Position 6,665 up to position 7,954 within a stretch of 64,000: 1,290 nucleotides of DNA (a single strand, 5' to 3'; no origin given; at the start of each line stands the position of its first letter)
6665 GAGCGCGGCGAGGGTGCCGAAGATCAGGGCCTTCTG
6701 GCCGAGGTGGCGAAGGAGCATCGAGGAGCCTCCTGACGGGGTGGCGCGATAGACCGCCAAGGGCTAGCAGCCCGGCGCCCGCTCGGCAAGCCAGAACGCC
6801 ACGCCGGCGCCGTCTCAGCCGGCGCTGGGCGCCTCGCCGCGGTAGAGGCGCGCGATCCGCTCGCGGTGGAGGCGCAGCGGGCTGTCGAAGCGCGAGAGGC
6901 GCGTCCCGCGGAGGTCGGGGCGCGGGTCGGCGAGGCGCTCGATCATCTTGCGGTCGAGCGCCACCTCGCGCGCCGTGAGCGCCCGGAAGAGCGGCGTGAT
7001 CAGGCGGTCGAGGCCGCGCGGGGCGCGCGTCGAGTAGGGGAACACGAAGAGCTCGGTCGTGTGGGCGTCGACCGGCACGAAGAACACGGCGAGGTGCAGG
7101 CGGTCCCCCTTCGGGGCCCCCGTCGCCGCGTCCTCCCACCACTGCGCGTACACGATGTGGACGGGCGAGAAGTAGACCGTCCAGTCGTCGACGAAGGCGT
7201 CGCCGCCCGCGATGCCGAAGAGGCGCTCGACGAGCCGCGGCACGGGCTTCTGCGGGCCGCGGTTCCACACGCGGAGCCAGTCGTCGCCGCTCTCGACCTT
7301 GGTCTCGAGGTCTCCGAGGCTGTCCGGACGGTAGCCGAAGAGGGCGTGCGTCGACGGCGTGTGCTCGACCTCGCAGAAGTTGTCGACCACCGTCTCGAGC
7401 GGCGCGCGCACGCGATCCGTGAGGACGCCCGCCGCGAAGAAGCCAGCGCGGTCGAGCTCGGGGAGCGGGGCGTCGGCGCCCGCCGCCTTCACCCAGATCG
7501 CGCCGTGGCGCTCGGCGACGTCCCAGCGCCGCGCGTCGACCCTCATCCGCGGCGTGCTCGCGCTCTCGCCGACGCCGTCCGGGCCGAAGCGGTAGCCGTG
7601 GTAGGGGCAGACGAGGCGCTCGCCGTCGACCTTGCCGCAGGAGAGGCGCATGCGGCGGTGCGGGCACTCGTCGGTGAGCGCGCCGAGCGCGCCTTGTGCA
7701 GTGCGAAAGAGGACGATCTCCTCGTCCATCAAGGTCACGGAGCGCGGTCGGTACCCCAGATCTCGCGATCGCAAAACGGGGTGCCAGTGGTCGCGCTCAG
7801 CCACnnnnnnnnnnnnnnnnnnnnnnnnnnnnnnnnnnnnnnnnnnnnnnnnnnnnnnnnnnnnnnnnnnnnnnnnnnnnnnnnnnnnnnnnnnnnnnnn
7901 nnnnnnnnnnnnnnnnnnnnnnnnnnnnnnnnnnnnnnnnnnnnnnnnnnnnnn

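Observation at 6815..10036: Translationally coupled three-gene oxidative tailoring operon: SAM methyltransferase - FMO - Rieske oxygenase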

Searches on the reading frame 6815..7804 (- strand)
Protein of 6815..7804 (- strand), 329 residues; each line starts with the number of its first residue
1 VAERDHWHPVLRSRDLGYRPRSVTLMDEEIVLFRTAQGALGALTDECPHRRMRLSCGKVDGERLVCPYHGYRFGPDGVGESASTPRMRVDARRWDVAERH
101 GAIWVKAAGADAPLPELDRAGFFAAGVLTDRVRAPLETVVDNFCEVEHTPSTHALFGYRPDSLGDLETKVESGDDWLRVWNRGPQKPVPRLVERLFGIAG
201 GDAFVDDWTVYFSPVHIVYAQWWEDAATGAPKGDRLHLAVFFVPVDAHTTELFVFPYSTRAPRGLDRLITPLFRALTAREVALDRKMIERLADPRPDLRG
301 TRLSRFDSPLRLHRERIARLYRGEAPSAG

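Call 7: search_protein_families(library=pfam, proteins=[window:6815-7804:-], max_evalue=0.01)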
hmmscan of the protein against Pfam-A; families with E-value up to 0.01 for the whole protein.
window:6815-7804:- (329 aa): 2 families
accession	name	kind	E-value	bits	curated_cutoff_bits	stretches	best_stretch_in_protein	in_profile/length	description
PF00355.32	Rieske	-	2.2e-18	66.4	20.3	1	6-87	1-81/88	Rieske [2Fe-2S] domain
PF19112.6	VanA_C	-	2e-09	38.3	23.5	1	132-300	1-166/193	Vanillate O-demethylase oxygenase C-terminal domain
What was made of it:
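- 6815..7804 (-): Rieske non-heme iron monooxygenase, VanA/DdmC type, 329 aa. Pfam Rieske + VanA_C (call 7).
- On Rieske non-heme iron oxygenase, VanA/DdmC type: PF00355 scores 66.4 bits against a cut-off of 20.3 (call 7). PF19112 VanA_C scores 38.3 bits against 23.5 (call 7).
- Family assignments above curated thresholds: call 7.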

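Call 10: search_protein_families(library=ncbifam, proteins=[window:6815-7804:-], max_evalue=0.01)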
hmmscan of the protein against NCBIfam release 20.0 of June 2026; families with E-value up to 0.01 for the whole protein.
window:6815-7804:- (329 aa): 7 families
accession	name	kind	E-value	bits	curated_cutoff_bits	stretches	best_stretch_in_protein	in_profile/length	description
NF052579.1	BetMthstMoxSdmAMthl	equivalog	9.7e-16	57.7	600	1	7-148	18-174/351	4beta-methylsterol monooxygenase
TIGR02378.1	nirD_assim_sml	equivalog_domain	2.1e-06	27.8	74.65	1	20-106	16-104/105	nitrite reductase small subunit NirD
NF042946.1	3PPDioc_HcaE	equivalog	6.7e-06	25.4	830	1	26-78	59-113/450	3-phenylpropionate/cinnamic acid dioxygenase subunit alpha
NF041683.1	ant_diox_AndAb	equivalog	8.7e-06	25.9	150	1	7-70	2-65/100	anthranilate 1,2-dioxygenase ferredoxin subunit AndAb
NF058607.1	GlBtMonoOxGbcA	equivalog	0.00015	20.3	670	1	23-77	74-129/420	glycine betaine monooxygenase oxygenase subunit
NF007422.0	PRK09965.1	equivalog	0.0022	18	113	1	28-107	24-100/106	bifunctional 3-phenylpropionate/cinnamic acid dioxygenase ferredoxin subunit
TIGR03229.1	benzo_1_2_benA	equivalog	0.0061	15.5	780.95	1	28-77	62-112/433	benzoate 1,2-dioxygenase large subunit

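Call 11: search_solved_structures(query=window:6815-7804:-, max_evalue=0.01)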
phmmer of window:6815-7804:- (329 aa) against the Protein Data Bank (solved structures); distinct sequences matched with E-value up to 0.01: 33.
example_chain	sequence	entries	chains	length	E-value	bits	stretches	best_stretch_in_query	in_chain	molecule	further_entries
6wnc_A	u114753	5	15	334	1.8e-14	56.7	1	6-172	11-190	SxtDIOX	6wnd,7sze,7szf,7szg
3gb4_A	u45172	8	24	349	6.7e-14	54.9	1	4-241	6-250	DdmC | Dicamba O-demethylase, oxygenase component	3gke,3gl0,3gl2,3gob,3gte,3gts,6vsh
6wn3_A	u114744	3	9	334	7.1e-14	54.8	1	5-171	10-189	SxtT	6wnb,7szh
6ick_A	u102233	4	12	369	2.9e-13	52.8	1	4-108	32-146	Methylxanthine N1-demethylase NdmA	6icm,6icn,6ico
6icp_A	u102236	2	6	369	2.9e-13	52.8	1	4-108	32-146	Methylxanthine N1-demethylase NdmA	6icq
7fhr_A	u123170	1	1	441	5.8e-12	48.5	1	4-117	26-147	Putative Phthalate 4,5-dioxygenase, subunit alpha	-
7qwt_A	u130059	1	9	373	2.2e-10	43.3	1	26-177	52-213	Rieske (2Fe-2S) domain protein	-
7fjl_A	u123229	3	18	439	1.2e-09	40.9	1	4-105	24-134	Rieske (2Fe-2S) domain protein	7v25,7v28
6icl_A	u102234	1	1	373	1.2e-08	37.6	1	4-106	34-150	Methylxanthine N3-demethylase NdmB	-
4qdc_A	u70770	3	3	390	2.1e-08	36.8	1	7-116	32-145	3-ketosteroid 9alpha-hydroxylase oxygenase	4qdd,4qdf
2zyl_A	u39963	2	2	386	1.1e-07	34.4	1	7-105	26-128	POSSIBLE OXIDOREDUCTASE | 3-ketosteroid-9-alpha-monooxygenase oxygenase subunit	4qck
9ina_A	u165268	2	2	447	1.2e-07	34.3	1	4-108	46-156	Rieske (2Fe-2S) domain protein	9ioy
4nbg_A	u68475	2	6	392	6.9e-06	28.5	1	4-113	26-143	Terminal oxygenase component of carbazole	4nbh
4nbf_A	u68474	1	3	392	7e-06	28.5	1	4-113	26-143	Terminal oxygenase component of carbazole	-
4nb9_A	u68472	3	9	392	7e-06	28.5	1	4-113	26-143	Terminal oxygenase component of carbazole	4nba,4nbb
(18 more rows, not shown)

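Call 14: find_homologous_proteins(query=window:6815-7804:-, max_evalue=0.00001)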
Query window:6815-7804:- (329 aa): 729 proteins with E <= 0.00001 among 8000 candidates; the best 120 are listed.
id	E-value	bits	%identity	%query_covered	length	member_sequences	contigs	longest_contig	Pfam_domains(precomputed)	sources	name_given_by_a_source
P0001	5.3e-224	761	100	100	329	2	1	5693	PF00355.33,PF19112.7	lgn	-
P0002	4.7e-191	652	85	99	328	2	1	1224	PF00355.33,PF19112.7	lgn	-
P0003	7.8e-139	481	66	98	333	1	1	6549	PF00355.33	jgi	-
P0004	6.1e-121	422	60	98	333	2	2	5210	PF00355.33,PF19112.7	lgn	-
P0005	1.5e-117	411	58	98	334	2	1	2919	PF00355.33,PF19112.7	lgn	-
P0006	1.9e-117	410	59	97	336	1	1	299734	PF00355.33,PF19112.7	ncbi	ncbi:MAG: Rieske 2Fe-2S domain-containing protein [Myxococcota bacterium]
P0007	2.1e-117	410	58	98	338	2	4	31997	PF00355.33,PF13806.13,PF19112.7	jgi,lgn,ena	jgi:vanillate O-demethylase monooxygenase subunit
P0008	2.7e-116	406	57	100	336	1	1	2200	PF00355.33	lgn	-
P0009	8.8e-116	405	57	98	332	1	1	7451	PF00355.33,PF19112.7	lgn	-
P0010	4.0e-115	403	57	97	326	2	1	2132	PF00355.33,PF19112.7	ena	-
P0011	4.1e-115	403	58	97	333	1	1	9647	PF00355.33,PF19112.7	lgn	-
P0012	1.9e-114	400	58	99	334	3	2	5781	PF00355.33,PF19112.7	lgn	-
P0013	5.4e-114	399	58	98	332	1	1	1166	PF00355.33,PF19112.7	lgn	-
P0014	6.6e-114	399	57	98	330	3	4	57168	PF00355.33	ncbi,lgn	-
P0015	8.9e-114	398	58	96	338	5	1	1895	PF00355.33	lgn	-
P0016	9.2e-114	398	55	98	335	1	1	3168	PF00355.33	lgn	-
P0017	2.9e-113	396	56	97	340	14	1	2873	PF00355.33,PF13806.13,PF19112.7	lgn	-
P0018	5.0e-113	396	53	99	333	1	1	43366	PF00355.33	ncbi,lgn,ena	-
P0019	5.2e-113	396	57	98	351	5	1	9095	PF00355.33,PF19112.7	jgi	-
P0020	7.8e-113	395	57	97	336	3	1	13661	PF00355.33,PF19112.7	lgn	-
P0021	4.1e-112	393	56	98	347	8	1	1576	PF00355.33,PF19112.7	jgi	jgi:vanillate O-demethylase monooxygenase subunit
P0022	2.4e-111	390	56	99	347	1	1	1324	PF00355.33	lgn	-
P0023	8.1e-111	388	56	98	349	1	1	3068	PF00355.33,PF19112.7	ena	-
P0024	2.5e-110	387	55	98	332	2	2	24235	PF00355.33,PF19112.7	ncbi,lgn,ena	-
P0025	2.8e-110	387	58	97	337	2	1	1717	PF00355.33,PF19112.7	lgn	-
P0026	3.1e-109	383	53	99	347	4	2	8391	PF00355.33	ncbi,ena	-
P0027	2.5e-107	377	54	98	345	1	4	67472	PF00355.33,PF19112.7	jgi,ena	-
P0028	2.7e-107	377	53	98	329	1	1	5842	PF00355.33,PF19112.7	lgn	-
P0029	5.9e-107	376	53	98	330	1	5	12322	PF00355.33,PF19112.7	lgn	-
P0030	6.3e-107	376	54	98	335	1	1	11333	PF00355.33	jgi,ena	-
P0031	2.3e-106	374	55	97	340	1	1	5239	PF00355.33,PF19112.7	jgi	-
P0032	2.5e-105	370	54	98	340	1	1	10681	PF00355.33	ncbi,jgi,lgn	ncbi:MAG: phenylpropionate dioxygenase-like ring-hydroxylating dioxygenase large terminal subunit [M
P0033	3.2e-105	370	55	96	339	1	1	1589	PF00355.33,PF19112.7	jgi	jgi:vanillate O-demethylase monooxygenase subunit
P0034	4.8e-105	369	55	96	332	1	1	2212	PF00355.33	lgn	-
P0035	2.5e-104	367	51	98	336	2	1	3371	PF00355.33,PF19112.7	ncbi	-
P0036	6.8e-104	366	53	96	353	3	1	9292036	PF00355.33,PF19112.7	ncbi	-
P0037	4.5e-103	363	56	96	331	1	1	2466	PF00355.33,PF19112.7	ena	-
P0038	1.6e-102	361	52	99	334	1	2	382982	PF00355.33,PF19112.7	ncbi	-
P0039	1.8e-102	361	55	98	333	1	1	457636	PF00355.33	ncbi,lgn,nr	ncbi:MAG: hypothetical protein KatS3mg102_1292 [Planctomycetota bacterium]|nr:MAG: hypothetical prot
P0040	2.5e-102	361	54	97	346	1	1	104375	PF00355.33,PF19112.7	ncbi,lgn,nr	ncbi:MAG: Rieske 2Fe-2S domain-containing protein [Deltaproteobacteria bacterium]|nr:Rieske 2Fe-2S d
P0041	3.9e-102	360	53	97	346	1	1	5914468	PF00355.33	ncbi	ncbi:MAG: Rieske 2Fe-2S domain-containing protein [Minicystis sp.]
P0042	5.7e-102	359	52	98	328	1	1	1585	PF00355.33,PF19112.7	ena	-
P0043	8.1e-102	359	52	97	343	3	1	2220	PF00355.33,PF19112.7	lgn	-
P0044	2.9e-101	357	51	99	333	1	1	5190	PF00355.33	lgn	-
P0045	4.9e-101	356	52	97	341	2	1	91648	PF00355.33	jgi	-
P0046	1.5e-100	355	50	99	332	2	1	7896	PF00355.33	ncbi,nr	ncbi:MAG: Rieske 2Fe-2S domain-containing protein, partial [Candidatus Hydrogenedentes bacterium]|nr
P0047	4.7e-100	353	53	96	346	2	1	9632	PF00355.33,PF19112.7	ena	-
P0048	4.8e-100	353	51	100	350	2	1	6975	PF00355.33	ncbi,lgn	-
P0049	4.9e-100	353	49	100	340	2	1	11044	PF00355.33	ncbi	ncbi:MAG: Rieske 2Fe-2S domain-containing protein [Planctomycetota bacterium]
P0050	5.3e-100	353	52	99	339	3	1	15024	PF00355.33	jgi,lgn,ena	-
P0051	1.0e-99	352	48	100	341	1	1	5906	PF00355.33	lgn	-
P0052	1.6e-99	351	49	98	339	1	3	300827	PF00355.33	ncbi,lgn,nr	ncbi:MAG: aromatic ring-hydroxylating dioxygenase subunit alpha [Candidatus Hydrogenedentes bacteriu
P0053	3.0e-99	350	52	100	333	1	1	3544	PF00355.33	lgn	-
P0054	5.5e-99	350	49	98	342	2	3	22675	PF00355.33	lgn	-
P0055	8.1e-99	349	50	98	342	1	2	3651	PF00355.33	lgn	-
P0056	9.5e-99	349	53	98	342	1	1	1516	PF00355.33,PF19112.7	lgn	-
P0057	1.4e-98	348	52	98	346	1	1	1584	PF00355.33,PF19112.7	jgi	jgi:phenylpropionate dioxygenase-like ring-hydroxylating dioxygenase large terminal subunit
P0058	2.4e-98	347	48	97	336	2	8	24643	PF00355.33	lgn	-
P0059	6.1e-98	346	52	99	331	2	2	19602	PF00355.33,PF19112.7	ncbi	-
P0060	6.4e-98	346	49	97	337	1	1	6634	PF00355.33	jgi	-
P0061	1.6e-97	345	51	98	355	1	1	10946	PF00355.33,PF19112.7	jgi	jgi:phenylpropionate dioxygenase-like ring-hydroxylating dioxygenase large terminal subunit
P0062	2.0e-97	344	49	98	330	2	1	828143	PF00355.33,PF19112.7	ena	-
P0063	3.8e-97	343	49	98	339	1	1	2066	PF00355.33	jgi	-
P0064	7.1e-97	343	50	99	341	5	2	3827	PF00355.33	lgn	-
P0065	8.3e-97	342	53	100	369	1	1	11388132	PF00355.33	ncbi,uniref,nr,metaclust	ncbi:Rieske 2Fe-2S domain-containing protein [Chondromyces crocatus]|uniref:(2Fe-2S)-binding protein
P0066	1.6e-96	341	49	98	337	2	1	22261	PF00355.33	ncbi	-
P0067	2.5e-96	341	51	100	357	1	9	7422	PF00355.33,PF19112.7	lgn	-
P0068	3.6e-96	340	50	100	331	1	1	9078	PF00355.33,PF19112.7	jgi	jgi:phenylpropionate dioxygenase-like ring-hydroxylating dioxygenase large terminal subunit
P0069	4.0e-96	340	50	98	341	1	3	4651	PF00355.33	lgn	-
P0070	4.1e-96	340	50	100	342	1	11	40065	PF00355.33,PF19112.7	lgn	-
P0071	4.1e-96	340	50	99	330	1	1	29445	PF00355.33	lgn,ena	-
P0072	8.8e-96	339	49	98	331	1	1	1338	PF00355.33,PF19112.7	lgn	-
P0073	1.6e-95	338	49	100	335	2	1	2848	PF00355.33,PF19112.7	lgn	-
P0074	1.7e-95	338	50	99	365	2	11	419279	PF00355.33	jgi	jgi:vanillate O-demethylase monooxygenase subunit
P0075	1.8e-95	338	50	100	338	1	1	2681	PF00355.33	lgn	-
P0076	1.8e-95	338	50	98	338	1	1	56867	PF00355.33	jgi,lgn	jgi:vanillate O-demethylase monooxygenase subunit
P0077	2.8e-95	337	50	98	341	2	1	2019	PF00355.33,PF19112.7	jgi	-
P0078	8.6e-95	336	49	99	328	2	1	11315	PF00355.33,PF19112.7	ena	-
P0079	1.6e-94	335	50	100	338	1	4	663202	PF00355.33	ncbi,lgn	-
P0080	1.7e-94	335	49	99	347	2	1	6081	PF00355.33,PF19112.7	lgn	-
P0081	1.7e-94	335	51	98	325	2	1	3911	PF00355.33,PF19112.7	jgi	jgi:vanillate O-demethylase monooxygenase subunit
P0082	1.7e-94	335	51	100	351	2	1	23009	PF00355.33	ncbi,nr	ncbi:MAG: Rieske 2Fe-2S domain-containing protein [Pirellulales bacterium]|nr:Rieske 2Fe-2S domain-c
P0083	1.8e-94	335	49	98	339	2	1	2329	PF00355.33,PF19112.7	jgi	jgi:phenylpropionate dioxygenase-like ring-hydroxylating dioxygenase large terminal subunit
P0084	1.9e-94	335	50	100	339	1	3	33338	PF00355.33,PF19112.7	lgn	-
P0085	2.0e-94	335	51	98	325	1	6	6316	PF00355.33,PF19112.7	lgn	-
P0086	4.2e-94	333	48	98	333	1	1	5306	PF00355.33,PF19112.7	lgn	-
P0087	4.2e-94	333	50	98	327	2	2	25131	PF00355.33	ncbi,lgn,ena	-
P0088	4.4e-94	333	50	98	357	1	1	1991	PF00355.33,PF19112.7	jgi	jgi:phenylpropionate dioxygenase-like ring-hydroxylating dioxygenase large terminal subunit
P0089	4.8e-94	333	49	98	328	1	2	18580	PF00355.33,PF19112.7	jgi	jgi:vanillate O-demethylase monooxygenase subunit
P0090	4.8e-94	333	49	98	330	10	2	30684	PF00355.33,PF19112.7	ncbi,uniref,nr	ncbi:Rieske 2Fe-2S domain-containing protein [Polyangium jinanense]|uniref:Rieske 2Fe-2S domain-cont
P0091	6.9e-94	333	50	99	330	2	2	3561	PF00355.33,PF19112.7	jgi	jgi:phenylpropionate dioxygenase-like ring-hydroxylating dioxygenase large terminal subunit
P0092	6.9e-94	333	52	98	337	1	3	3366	PF00355.33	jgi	jgi:nitrite reductase/ring-hydroxylating ferredoxin subunit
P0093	7.0e-94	333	49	98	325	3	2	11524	PF00355.33,PF19112.7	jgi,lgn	-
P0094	8.7e-94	332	48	99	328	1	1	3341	PF00355.33,PF19112.7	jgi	jgi:phenylpropionate dioxygenase-like ring-hydroxylating dioxygenase large terminal subunit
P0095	9.2e-94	332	50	100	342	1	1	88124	PF00355.33,PF19112.7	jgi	jgi:vanillate O-demethylase monooxygenase subunit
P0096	1.5e-93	332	48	99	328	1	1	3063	PF00355.33,PF19112.7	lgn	-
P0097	1.8e-93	331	50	98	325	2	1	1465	PF00355.33,PF19112.7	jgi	jgi:phenylpropionate dioxygenase-like ring-hydroxylating dioxygenase large terminal subunit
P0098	1.8e-93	331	49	99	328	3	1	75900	PF00355.33,PF19112.7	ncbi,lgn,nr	ncbi:MAG: Rieske 2Fe-2S domain-containing protein [Planctomycetes bacterium]|nr:Rieske 2Fe-2S domain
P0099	2.0e-93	331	49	100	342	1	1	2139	PF00355.33,PF19112.7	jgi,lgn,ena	-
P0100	2.5e-93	331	50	98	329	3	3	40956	PF00355.33,PF19112.7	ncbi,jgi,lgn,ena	-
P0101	2.8e-93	331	48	99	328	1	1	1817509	PF00355.33,PF19112.7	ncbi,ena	-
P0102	2.9e-93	331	49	96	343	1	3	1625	PF00355.33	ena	-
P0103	3.0e-93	331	48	98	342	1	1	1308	PF00355.33,PF19112.7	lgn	-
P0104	3.7e-93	330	48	99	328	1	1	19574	PF00355.33,PF19112.7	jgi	jgi:phenylpropionate dioxygenase-like ring-hydroxylating dioxygenase large terminal subunit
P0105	4.2e-93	330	50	97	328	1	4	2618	PF00355.33,PF19112.7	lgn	-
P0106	4.7e-93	330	50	98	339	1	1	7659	PF00355.33,PF19112.7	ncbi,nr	ncbi:MAG: Rieske 2Fe-2S domain-containing protein [Planctomycetaceae bacterium]|nr:Rieske 2Fe-2S dom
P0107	4.8e-93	330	49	99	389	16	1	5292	PF00355.33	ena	-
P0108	4.9e-93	330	48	100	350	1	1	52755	PF00355.33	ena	-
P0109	5.2e-93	330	49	98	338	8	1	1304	PF00355.33,PF19112.7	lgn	-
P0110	5.7e-93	330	51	97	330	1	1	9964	PF00355.33,PF19112.7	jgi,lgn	jgi:nitrite reductase/ring-hydroxylating ferredoxin subunit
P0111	6.3e-93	330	49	100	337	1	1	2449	PF00355.33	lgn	-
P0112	7.3e-93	329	49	98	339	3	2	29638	PF00355.33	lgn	-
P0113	8.5e-93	329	48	100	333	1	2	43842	PF00355.33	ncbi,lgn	-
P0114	1.3e-92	329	47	98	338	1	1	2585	PF00355.33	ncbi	-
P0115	1.6e-92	328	49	100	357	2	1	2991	PF00355.33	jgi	jgi:vanillate O-demethylase monooxygenase subunit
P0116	2.0e-92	328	50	98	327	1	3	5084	PF00355.33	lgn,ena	-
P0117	2.5e-92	328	48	99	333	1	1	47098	PF00355.33,PF19112.7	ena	-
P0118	3.0e-92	327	48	98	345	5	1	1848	PF00355.33,PF19112.7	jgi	jgi:phenylpropionate dioxygenase-like ring-hydroxylating dioxygenase large terminal subunit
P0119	3.4e-92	327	48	98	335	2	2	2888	PF00355.33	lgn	-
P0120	4.3e-92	327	48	100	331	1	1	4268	PF00355.33,PF19112.7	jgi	jgi:nitrite reductase/ring-hydroxylating ferredoxin subunit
